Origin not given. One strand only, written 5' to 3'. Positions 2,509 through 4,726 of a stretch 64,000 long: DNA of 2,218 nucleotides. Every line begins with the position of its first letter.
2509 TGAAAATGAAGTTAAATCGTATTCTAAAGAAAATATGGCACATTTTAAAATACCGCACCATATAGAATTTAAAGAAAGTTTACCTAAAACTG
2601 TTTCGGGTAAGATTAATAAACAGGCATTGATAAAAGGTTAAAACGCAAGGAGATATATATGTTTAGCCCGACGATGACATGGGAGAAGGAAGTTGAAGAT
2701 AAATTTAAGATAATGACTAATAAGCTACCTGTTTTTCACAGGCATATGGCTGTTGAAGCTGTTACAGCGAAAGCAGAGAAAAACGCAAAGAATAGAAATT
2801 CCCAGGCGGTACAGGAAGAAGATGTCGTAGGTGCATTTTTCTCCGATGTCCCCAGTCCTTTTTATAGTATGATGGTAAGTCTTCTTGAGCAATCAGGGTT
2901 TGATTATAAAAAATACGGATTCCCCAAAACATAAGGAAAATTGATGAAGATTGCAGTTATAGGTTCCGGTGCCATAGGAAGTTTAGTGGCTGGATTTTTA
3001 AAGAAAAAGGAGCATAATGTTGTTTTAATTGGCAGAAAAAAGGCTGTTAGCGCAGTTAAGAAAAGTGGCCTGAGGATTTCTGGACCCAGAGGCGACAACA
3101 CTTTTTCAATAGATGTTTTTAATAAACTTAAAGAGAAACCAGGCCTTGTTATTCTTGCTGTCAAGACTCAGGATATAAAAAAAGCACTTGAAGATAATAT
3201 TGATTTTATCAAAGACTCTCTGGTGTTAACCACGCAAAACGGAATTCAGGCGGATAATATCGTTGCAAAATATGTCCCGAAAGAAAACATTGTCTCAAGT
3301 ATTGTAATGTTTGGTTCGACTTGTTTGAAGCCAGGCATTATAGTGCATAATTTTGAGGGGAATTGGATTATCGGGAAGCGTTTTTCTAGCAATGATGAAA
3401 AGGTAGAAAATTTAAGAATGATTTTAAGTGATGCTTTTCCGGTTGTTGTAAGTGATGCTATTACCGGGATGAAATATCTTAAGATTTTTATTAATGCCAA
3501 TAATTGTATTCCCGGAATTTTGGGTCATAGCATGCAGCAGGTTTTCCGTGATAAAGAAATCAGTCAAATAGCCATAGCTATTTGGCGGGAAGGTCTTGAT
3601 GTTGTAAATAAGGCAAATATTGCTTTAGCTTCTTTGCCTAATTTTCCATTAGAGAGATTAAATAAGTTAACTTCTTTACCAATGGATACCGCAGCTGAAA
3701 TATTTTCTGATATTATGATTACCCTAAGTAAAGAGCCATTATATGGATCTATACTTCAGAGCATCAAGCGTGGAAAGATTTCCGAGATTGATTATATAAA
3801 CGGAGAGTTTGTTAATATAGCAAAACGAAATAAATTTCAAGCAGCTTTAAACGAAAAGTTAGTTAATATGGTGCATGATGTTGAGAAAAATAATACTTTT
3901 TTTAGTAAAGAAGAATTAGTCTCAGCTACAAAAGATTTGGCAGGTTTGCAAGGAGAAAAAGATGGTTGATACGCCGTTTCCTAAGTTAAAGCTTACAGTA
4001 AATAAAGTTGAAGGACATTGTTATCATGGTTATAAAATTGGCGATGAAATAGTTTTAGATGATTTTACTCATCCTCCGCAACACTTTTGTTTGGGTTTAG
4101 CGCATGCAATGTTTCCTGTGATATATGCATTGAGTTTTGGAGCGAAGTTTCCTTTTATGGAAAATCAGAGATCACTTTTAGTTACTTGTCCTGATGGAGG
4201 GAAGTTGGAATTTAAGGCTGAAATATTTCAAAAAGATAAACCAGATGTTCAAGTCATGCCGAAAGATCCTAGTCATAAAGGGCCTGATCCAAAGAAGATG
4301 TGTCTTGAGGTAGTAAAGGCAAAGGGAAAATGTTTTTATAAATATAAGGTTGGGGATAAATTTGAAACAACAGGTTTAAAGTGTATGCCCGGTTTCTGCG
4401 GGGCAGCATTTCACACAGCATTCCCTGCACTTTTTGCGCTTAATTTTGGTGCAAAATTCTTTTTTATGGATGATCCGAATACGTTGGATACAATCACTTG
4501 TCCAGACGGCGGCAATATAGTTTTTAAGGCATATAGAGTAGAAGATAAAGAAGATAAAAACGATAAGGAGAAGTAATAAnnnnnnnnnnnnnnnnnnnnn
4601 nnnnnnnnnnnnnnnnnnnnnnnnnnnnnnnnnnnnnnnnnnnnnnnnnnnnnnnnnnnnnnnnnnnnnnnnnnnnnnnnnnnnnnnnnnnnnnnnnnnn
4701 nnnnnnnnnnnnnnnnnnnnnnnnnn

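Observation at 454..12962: Compact type II PKS-like biosynthetic gene cluster in a low-GC diderm genome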

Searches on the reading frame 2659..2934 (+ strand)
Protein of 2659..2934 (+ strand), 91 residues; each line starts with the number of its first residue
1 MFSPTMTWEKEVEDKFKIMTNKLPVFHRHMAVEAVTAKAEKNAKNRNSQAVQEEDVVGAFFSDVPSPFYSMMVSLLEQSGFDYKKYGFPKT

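Call 3: search_protein_families(library=pfam, proteins=[window:2659-2934:+], max_evalue=0.01)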
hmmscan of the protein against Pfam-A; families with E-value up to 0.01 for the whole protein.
window:2659-2934:+ (91 aa): 1 family
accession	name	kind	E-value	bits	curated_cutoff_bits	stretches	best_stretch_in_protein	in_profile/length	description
PF11084.13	DUF2621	-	0.00016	22.2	27.7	1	7-86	56-135/139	Protein of unknown function (DUF2621)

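Call 6: search_protein_families(library=ncbifam, proteins=[window:2659-2934:+], max_evalue=0.001)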
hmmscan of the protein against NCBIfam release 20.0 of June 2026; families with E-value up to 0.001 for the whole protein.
window:2659-2934:+ (91 aa): 0 families

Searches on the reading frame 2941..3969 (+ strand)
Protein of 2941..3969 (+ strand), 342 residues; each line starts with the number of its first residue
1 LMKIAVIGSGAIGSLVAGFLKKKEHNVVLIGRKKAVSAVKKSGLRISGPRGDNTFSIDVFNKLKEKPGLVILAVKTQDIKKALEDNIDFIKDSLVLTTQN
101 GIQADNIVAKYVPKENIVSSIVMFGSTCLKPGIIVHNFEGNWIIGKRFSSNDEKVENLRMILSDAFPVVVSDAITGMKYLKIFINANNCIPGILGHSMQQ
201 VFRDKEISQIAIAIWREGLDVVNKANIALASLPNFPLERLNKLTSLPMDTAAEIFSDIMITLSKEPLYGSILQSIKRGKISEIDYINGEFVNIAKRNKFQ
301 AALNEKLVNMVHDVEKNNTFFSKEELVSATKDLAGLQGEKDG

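Call 3: search_protein_families(library=pfam, proteins=[window:2941-3969:+], max_evalue=0.01)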
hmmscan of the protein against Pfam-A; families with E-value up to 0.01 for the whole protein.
window:2941-3969:+ (342 aa): 6 families
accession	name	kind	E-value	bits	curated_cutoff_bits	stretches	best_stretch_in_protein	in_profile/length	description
PF02558.23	ApbA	-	4.4e-32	111.2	22.2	1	4-146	1-147/150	Ketopantoate reductase PanE/ApbA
PF08546.17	ApbA_C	-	2.6e-16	60.6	22.7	1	175-315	3-125/125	Ketopantoate reductase PanE/ApbA C terminal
PF03807.23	F420_oxidored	-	2.9e-05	25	21.6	1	3-101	1-94/94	NADP oxidoreductase coenzyme F420-dependent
PF01210.29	NAD_Gly3P_dh_N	-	0.00058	20.3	23.1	1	3-37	1-35/158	NAD-dependent glycerol-3-phosphate dehydrogenase N-terminus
PF00070.33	Pyr_redox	-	0.00063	20.6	22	1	3-36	1-34/82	Pyridine nucleotide-disulphide oxidoreductase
PF01370.27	Epimerase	-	0.0026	17.7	20.9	1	8-98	5-96/240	NAD dependent epimerase/dehydratase family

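Call 6: search_protein_families(library=ncbifam, proteins=[window:2941-3969:+], max_evalue=0.001)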
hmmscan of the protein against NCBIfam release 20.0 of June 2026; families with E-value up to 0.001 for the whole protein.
window:2941-3969:+ (342 aa): 22 families
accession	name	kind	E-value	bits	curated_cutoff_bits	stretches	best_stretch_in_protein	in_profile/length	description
TIGR00745.1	apbA_panE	subfamily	1.9e-47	162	141.35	1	3-317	1-304/305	2-dehydropantoate 2-reductase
NF005092.1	PRK06522.2-3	equivalog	2.6e-43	148.3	500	1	2-315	1-295/296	2-dehydropantoate 2-reductase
NF006083.0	PRK08229.1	equivalog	1.5e-37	129.3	371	1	1-329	2-333/341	2-dehydropantoate 2-reductase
NF005088.0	PRK06522.1-2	subfamily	2.1e-31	109.2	371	1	2-316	1-303/308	2-dehydropantoate 2-reductase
NF005091.0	PRK06522.2-2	equivalog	1.7e-29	102.9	252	1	1-258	1-257/302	2-dehydropantoate 2-reductase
NF005087.0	PRK06522.1-1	equivalog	5.4e-22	78.2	351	2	2-186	1-181/296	2-dehydropantoate 2-reductase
NF005089.0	PRK06522.1-4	subfamily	1.2e-21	77.4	223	2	2-102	1-104/326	2-dehydropantoate 2-reductase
NF005093.0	PRK06522.2-4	equivalog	7.5e-18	64.9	308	1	2-188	4-193/304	2-dehydropantoate 2-reductase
NF005094.0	PRK06522.2-5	equivalog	1.4e-16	60.7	382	1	2-302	1-289/307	2-dehydropantoate 2-reductase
NF009541.0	PRK12921.1-1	equivalog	2.3e-16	59.9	338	1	3-257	7-252/297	oxidoreductase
NF004887.0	PRK06249.1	equivalog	3e-14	52.9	360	1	2-226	6-239/316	putative 2-dehydropantoate 2-reductase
NF009542.0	PRK12921.1-4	equivalog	1.5e-12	47.5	288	1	1-229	1-216/286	oxidoreductase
NF004311.0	PRK05708.1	equivalog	7e-12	44.8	378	1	2-181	3-184/305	putative 2-dehydropantoate 2-reductase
NF009543.0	PRK12921.1-5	equivalog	9.4e-12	44.7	339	2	2-136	1-139/305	oxidoreductase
NF005090.0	PRK06522.2-1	equivalog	5e-07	29.3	496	1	2-190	3-189/296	2-dehydropantoate 2-reductase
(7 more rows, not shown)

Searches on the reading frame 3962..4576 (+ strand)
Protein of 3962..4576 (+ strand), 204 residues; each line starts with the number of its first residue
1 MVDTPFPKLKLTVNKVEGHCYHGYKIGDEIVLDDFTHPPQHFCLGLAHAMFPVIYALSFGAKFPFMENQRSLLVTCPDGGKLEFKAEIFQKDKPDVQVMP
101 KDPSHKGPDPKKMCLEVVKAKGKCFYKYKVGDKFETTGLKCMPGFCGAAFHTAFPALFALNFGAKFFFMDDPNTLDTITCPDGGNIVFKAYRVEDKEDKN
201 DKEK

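Call 3: search_protein_families(library=pfam, proteins=[window:3962-4576:+], max_evalue=0.01)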
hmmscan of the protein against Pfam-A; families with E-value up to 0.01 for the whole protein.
window:3962-4576:+ (204 aa): 0 families

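Call 6: search_protein_families(library=ncbifam, proteins=[window:3962-4576:+], max_evalue=0.001)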
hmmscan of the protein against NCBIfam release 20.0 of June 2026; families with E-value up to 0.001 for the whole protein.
window:3962-4576:+ (204 aa): 1 family
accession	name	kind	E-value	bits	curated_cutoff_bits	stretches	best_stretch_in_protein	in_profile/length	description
TIGR04076.1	TIGR04076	subfamily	6e-29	100.5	33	2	8-81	3-80/91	TIGR04076 family protein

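Call 24: search_solved_structures(query=window:3962-4576:+, max_evalue=10)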
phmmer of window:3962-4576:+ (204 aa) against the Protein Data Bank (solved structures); distinct sequences matched with E-value up to 10: 1.
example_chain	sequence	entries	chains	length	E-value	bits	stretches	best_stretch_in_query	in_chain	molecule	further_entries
9iqz_H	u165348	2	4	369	0.73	12.7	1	49-106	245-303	Glycosyltransferase subfamily 4-like N-terminal domain-containing protein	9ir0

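Call 41: find_homologous_proteins(query=window:3962-4576:+, max_evalue=0.001)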
Query window:3962-4576:+ (204 aa): 784 proteins with E <= 0.001 among 901 candidates; the best 120 are listed.
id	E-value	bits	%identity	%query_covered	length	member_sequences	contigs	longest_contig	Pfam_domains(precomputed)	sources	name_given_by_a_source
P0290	9.3e-121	419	88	96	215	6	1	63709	-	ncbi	ncbi:TIGR04076 family protein [Candidatus Omnitrophota bacterium]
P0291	1.2e-110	386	82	97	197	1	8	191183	-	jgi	-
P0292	1.8e-109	383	80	98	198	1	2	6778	-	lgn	-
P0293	4.7e-109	381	79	97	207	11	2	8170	-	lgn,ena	-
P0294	4.7e-108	378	83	96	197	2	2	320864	-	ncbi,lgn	-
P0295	1.4e-107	376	79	98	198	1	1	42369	-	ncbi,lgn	-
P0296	4.3e-107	375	78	97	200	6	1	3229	-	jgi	jgi:uncharacterized repeat protein (TIGR04076 family)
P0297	4.5e-107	375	79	97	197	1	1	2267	-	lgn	-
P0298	8.4e-107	374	78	97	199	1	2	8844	-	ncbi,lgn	ncbi:MAG: TIGR04076 family protein [Deltaproteobacteria bacterium]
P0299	1.5e-106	373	80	96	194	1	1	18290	-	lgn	-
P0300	1.8e-106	373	77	98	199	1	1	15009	-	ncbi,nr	ncbi:MAG: TIGR04076 family protein [Candidatus Omnitrophica bacterium]|nr:TIGR04076 family protein [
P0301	2.5e-106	372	78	98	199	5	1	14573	-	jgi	jgi:uncharacterized repeat protein (TIGR04076 family)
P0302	5.5e-106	371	79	97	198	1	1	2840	-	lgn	-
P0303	6.6e-106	371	79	95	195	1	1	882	-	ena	-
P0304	7.0e-106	371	77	99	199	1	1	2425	-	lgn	-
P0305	1.1e-105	370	78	95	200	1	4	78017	-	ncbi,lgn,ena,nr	ncbi:MAG TPA: TIGR04076 family protein [Candidatus Omnitrophica bacterium]|nr:TIGR04076 family prote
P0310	3.0e-105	369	77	96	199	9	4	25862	-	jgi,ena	jgi:uncharacterized repeat protein (TIGR04076 family)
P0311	3.2e-105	369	80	95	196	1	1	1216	-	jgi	jgi:uncharacterized repeat protein (TIGR04076 family)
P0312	3.3e-105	369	79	97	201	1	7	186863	-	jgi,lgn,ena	jgi:uncharacterized repeat protein (TIGR04076 family)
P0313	3.5e-105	369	80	96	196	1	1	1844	-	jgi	jgi:uncharacterized repeat protein (TIGR04076 family)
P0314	3.8e-105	368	77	98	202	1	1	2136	-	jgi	jgi:uncharacterized repeat protein (TIGR04076 family)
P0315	4.6e-105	368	82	95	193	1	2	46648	-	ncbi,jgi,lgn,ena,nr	ncbi:MAG TPA: TIGR04076 family protein [Patescibacteria group bacterium]|nr:TIGR04076 family protein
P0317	6.2e-105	368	77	97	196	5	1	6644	-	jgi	jgi:uncharacterized repeat protein (TIGR04076 family)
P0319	8.2e-105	367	78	98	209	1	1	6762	-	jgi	jgi:uncharacterized repeat protein (TIGR04076 family)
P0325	2.6e-104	366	76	97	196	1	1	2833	-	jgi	jgi:uncharacterized repeat protein (TIGR04076 family)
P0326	2.7e-104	366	76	98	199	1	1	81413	-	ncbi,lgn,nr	ncbi:MAG: TIGR04076 family protein [Candidatus Omnitrophota bacterium]|nr:TIGR04076 family protein [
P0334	3.8e-104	365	78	97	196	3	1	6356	-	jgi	jgi:uncharacterized repeat protein (TIGR04076 family)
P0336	4.1e-104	365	76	99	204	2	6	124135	-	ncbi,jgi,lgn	jgi:uncharacterized repeat protein (TIGR04076 family)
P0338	4.5e-104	365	78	95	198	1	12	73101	-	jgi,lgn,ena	jgi:uncharacterized repeat protein (TIGR04076 family)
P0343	7.4e-104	364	78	96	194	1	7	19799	-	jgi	jgi:uncharacterized repeat protein (TIGR04076 family)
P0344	7.7e-104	364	77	96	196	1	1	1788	-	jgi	jgi:uncharacterized repeat protein (TIGR04076 family)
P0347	1.2e-103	363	79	96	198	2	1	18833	-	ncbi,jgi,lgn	ncbi:MAG: TIGR04076 family protein [Candidatus Omnitrophota bacterium]|jgi:uncharacterized repeat pr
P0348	1.4e-103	363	78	96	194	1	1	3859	-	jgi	jgi:uncharacterized repeat protein (TIGR04076 family)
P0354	1.8e-103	363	78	97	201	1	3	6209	-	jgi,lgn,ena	jgi:uncharacterized repeat protein (TIGR04076 family)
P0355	2.1e-103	363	77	97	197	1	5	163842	-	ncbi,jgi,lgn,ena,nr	ncbi:MAG TPA: TIGR04076 family protein [Candidatus Omnitrophota bacterium]|nr:TIGR04076 family prote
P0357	2.2e-103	363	76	99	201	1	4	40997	-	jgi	jgi:uncharacterized repeat protein (TIGR04076 family)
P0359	3.3e-103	362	77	97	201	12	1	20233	-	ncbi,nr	ncbi:MAG: TIGR04076 family protein [Candidatus Omnitrophica bacterium]|nr:TIGR04076 family protein [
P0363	4.4e-103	362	78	96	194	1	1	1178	-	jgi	jgi:uncharacterized repeat protein (TIGR04076 family)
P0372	7.5e-103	361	76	96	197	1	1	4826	-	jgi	jgi:uncharacterized repeat protein (TIGR04076 family)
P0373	8.2e-103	361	78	96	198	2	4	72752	-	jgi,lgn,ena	jgi:uncharacterized repeat protein (TIGR04076 family)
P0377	1.2e-102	360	79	95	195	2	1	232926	-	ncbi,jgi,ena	ncbi:MAG: TIGR04076 family protein [Candidatus Omnitrophota bacterium]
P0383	1.6e-102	360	77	98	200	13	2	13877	-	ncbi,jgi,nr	ncbi:MAG: TIGR04076 family protein [Candidatus Omnitrophica bacterium]|jgi:uncharacterized repeat pr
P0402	3.3e-102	359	75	99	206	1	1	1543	-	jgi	jgi:uncharacterized repeat protein (TIGR04076 family)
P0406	3.9e-102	359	75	96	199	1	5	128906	-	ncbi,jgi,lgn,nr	ncbi:MAG: TIGR04076 family protein [Candidatus Omnitrophica bacterium]|nr:TIGR04076 family protein [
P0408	4.2e-102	358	79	95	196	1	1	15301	-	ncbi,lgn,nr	ncbi:MAG: TIGR04076 family protein [Candidatus Omnitrophica bacterium]|nr:TIGR04076 family protein [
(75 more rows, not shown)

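Call 52: predict_structure(alignment_id=A1)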
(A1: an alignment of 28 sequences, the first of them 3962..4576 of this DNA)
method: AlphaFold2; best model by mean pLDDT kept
length: 204 residues; sequences in the alignment: 28
mean_pLDDT: 72.6   pTM: 0.61
mean pLDDT of the five models: 72.6, 65.6, 64.3, 62.3, 62.1
residues with pLDDT >= 90: 8; 70-90: 124; 50-70: 58; < 50: 14
segments of 3 or more residues with pLDDT < 50: 97-100, 196-204
pLDDT, mean of each block of 10 residues (from residue 1): 64 84 83 61 70 70 66 75 82 56 59 88 85 86 76 79 72 68 79 60 41
secondary structure, 60 per line:
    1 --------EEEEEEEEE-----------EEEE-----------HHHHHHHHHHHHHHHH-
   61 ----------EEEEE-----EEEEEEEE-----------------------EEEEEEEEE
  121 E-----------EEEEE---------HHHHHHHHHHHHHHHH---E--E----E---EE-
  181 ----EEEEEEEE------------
elements in order: E9-17 E29-32 H44-59 E71-75 E81-88 E112-121 E133-137 H147-162 E185-192
